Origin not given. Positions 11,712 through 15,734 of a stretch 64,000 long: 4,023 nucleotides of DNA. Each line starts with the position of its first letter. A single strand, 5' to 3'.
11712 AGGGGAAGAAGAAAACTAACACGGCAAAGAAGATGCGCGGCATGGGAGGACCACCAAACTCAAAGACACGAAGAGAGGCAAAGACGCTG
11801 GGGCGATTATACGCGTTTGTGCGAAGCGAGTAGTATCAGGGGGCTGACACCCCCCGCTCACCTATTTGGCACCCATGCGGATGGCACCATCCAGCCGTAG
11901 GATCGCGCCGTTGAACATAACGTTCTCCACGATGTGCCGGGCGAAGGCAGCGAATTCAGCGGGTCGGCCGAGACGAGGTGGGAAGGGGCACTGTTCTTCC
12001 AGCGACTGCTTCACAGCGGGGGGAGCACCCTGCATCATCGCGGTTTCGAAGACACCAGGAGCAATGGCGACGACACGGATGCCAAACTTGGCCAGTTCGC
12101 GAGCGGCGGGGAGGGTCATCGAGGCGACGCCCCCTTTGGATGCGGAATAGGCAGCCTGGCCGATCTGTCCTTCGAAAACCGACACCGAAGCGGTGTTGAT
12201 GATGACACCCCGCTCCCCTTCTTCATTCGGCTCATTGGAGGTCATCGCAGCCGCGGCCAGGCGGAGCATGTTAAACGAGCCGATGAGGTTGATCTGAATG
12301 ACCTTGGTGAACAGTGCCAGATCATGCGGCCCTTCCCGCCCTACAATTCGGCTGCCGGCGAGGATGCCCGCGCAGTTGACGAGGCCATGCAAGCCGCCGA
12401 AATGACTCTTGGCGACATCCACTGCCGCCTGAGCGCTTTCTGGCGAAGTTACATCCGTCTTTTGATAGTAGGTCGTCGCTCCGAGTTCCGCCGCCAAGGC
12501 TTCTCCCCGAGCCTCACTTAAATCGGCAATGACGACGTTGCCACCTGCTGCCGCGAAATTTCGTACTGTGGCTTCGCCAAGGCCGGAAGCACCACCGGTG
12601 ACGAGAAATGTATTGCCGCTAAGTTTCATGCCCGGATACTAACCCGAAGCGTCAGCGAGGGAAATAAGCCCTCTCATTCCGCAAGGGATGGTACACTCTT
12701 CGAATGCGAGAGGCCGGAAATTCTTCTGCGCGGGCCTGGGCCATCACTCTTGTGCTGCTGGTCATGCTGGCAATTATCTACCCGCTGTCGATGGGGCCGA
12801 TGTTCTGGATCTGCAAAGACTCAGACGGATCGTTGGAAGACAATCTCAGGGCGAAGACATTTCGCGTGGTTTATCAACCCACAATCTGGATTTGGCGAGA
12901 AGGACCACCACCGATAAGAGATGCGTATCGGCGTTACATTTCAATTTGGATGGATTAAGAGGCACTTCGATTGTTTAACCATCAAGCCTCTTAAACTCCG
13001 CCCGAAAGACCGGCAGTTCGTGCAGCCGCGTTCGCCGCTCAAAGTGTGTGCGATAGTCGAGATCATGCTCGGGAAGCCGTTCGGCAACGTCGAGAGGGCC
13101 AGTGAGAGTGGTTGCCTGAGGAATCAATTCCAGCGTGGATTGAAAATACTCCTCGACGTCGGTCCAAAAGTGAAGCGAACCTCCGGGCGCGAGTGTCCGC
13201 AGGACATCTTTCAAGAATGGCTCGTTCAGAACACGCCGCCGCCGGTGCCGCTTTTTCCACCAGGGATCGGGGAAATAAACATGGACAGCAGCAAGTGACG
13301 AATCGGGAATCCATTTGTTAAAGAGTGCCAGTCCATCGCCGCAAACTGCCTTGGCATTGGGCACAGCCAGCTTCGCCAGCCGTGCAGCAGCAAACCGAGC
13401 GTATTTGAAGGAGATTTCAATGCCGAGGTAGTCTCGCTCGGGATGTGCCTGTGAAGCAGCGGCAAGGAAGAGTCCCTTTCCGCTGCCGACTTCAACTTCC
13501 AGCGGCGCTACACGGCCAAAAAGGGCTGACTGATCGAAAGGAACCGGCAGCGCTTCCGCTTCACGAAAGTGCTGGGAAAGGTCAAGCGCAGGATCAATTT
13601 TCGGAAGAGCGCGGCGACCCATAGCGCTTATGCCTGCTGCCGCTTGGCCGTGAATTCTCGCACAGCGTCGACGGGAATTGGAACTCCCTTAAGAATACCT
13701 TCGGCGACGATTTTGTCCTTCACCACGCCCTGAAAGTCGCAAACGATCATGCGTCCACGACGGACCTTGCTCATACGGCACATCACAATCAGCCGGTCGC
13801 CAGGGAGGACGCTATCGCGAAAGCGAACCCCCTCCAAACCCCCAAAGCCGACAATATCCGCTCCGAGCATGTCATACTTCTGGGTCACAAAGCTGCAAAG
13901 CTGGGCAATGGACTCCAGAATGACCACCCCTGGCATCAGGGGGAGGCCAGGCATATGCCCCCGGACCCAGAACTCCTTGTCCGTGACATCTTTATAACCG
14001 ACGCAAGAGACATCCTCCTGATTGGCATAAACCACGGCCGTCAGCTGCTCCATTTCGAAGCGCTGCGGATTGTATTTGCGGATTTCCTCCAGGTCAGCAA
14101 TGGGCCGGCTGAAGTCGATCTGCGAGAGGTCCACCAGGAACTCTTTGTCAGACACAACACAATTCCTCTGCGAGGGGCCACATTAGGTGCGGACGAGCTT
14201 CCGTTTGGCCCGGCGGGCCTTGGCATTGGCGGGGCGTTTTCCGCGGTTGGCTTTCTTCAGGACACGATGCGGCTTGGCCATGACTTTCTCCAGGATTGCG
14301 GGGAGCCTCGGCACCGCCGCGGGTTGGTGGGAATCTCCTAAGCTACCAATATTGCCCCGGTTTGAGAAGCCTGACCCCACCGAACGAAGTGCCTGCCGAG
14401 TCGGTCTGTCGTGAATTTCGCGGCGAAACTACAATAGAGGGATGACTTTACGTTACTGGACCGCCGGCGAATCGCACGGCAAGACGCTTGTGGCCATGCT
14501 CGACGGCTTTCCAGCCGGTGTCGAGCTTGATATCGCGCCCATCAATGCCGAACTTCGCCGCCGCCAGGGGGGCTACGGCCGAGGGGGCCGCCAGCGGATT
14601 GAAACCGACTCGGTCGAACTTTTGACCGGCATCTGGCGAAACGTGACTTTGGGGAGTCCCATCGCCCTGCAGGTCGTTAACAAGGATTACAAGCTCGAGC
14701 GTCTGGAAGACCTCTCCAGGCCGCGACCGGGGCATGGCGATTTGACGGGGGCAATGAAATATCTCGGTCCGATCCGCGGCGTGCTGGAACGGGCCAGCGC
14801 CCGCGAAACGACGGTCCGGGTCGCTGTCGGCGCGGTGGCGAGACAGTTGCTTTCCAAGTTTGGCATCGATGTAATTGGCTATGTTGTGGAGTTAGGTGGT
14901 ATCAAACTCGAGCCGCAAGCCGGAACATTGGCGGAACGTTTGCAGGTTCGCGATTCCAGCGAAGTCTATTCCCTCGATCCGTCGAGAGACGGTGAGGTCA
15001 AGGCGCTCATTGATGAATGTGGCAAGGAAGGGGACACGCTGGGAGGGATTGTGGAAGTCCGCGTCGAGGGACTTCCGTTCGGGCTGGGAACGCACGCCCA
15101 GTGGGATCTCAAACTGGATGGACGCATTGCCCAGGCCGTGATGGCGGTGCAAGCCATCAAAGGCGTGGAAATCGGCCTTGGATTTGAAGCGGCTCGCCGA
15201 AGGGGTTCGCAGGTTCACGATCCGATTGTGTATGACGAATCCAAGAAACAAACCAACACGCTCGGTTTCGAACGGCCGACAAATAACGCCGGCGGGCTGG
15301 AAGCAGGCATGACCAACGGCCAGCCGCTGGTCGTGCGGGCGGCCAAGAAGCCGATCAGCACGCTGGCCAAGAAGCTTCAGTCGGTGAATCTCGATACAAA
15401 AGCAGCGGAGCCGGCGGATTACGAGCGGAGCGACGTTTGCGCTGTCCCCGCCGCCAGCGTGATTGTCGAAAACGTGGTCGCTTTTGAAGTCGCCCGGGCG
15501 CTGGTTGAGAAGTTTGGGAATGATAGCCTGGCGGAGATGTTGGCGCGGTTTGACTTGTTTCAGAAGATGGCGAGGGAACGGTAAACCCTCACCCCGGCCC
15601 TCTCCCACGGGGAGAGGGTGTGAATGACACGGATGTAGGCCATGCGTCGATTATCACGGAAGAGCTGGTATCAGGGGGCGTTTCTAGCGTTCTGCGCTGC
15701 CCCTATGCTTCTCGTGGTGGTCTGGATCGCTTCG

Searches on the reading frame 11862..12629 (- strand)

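Call 40: search_protein_families(library=pfam, proteins=[window:11862-12629:-], max_evalue=0.000001)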
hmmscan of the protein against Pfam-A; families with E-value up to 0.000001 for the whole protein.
window:11862-12629:- (255 aa): 3 families
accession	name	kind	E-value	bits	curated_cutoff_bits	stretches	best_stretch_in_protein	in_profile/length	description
PF00106.31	adh_short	-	2.5e-47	161.3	26.6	1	7-202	2-190/195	short chain dehydrogenase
PF13561.12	adh_short_C2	-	2.8e-40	138.8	27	1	14-235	3-218/236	Enoyl-(Acyl carrier protein) reductase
PF08659.16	KR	-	2e-08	34.8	22.6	1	7-165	2-153/180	KR domain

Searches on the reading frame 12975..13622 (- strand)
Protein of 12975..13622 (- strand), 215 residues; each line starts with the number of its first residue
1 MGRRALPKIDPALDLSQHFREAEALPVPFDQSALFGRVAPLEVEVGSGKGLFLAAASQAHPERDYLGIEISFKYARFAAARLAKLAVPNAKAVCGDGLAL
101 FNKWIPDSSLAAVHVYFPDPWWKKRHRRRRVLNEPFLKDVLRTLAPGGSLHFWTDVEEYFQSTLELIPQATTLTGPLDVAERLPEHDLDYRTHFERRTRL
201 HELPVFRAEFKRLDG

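Call 40: search_protein_families(library=pfam, proteins=[window:12975-13622:-], max_evalue=0.000001)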
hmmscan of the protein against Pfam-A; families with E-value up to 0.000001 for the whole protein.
window:12975-13622:- (215 aa): 1 family
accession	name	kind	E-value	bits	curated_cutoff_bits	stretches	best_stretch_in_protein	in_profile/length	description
PF02390.23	Methyltransf_4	-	2.4e-38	131.8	24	1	40-207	3-172/173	Putative methyltransferase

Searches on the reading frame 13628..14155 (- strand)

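Call 41: search_protein_families(library=pfam, proteins=[window:13628-14155:-], max_evalue=0.000001)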
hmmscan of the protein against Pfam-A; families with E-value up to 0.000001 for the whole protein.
window:13628-14155:- (175 aa): 1 family
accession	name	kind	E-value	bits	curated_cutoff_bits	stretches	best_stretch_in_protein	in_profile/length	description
PF07977.19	FabA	-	3.5e-23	82.2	23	1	30-152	2-136/138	FabA-like domain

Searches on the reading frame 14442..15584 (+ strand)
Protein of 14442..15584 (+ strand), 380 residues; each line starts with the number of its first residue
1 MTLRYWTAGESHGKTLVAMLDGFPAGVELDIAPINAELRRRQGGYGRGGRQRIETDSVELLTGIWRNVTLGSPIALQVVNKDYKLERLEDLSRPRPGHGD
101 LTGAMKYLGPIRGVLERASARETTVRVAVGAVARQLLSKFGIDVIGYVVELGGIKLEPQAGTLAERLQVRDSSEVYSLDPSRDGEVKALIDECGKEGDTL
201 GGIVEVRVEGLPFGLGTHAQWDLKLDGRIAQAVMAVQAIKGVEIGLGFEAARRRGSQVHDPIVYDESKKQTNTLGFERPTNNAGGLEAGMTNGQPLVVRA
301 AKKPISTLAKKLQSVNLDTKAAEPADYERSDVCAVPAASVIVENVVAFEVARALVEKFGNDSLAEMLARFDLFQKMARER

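Call 41: search_protein_families(library=pfam, proteins=[window:14442-15584:+], max_evalue=0.000001)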
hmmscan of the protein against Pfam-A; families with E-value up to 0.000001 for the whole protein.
window:14442-15584:+ (380 aa): 1 family
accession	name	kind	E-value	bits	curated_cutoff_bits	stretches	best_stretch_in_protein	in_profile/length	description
PF01264.26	Chorismate_synt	-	1.9e-109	365.8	27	1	3-354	1-326/327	Chorismate synthase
